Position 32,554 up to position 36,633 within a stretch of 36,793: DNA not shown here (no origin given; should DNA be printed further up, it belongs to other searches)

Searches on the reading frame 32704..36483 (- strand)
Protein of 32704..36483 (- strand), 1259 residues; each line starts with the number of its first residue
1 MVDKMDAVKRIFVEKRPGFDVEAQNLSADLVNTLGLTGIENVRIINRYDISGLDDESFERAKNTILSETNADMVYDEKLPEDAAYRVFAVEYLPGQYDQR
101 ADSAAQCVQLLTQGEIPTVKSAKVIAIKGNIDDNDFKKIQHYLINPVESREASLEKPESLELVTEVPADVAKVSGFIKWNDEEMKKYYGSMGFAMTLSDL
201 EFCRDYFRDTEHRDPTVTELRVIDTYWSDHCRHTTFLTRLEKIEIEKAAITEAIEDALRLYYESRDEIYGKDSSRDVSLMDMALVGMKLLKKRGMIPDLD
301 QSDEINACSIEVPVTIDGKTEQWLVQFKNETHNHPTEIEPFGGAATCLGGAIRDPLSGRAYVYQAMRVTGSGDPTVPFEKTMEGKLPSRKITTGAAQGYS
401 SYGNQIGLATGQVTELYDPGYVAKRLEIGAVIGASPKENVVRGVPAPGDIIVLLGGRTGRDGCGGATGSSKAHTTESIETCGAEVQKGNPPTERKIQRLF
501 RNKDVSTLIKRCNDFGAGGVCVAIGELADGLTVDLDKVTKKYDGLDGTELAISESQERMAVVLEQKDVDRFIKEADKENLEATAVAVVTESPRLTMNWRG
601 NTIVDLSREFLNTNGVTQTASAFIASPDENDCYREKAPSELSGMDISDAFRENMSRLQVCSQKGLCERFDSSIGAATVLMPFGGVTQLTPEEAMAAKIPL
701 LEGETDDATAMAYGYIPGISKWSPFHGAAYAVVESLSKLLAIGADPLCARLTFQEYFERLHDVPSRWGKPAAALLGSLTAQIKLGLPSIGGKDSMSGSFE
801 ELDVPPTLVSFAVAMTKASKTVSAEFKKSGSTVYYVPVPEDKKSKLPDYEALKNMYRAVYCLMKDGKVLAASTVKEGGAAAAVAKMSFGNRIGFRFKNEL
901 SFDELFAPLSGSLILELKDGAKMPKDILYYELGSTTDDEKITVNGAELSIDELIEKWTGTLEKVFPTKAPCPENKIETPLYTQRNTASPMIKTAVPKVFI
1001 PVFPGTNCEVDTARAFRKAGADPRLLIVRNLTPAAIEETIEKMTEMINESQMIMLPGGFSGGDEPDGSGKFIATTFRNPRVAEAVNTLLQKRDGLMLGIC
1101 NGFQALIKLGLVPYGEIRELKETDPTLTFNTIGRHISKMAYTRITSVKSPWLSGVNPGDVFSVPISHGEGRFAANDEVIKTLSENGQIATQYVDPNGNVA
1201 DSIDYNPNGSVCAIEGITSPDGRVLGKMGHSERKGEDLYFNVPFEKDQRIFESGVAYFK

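Call 15: search_protein_families(library=pfam, proteins=[window:32704-36483:-])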
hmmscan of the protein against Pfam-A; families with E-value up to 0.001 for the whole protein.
window:32704-36483:- (1259 aa): 4 families
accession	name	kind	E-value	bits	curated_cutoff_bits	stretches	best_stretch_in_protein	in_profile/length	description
PF13507.12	GATase_5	-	1.5e-83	280.3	27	1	996-1258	2-260/260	CobB/CobQ-like glutamine amidotransferase domain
PF02769.27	AIRS_C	-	1.8e-29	103.4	23.1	1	447-598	2-155/156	AIR synthase related protein, C-terminal domain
PF18072.6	FGAR-AT_linker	-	5e-09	37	26.6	1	185-233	2-49/50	Formylglycinamide ribonucleotide amidotransferase linker domain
PF00586.29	AIRS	-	6.2e-06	27.1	24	0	722-794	30-95/112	AIR synthase related protein, N-terminal domain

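Call 47: find_encoding_contigs(protein=window:32704-36483:-, flank=10000, max_places=6)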
Protein window:32704-36483:- (1259 aa): no gene with exactly this product is on record in the collection.
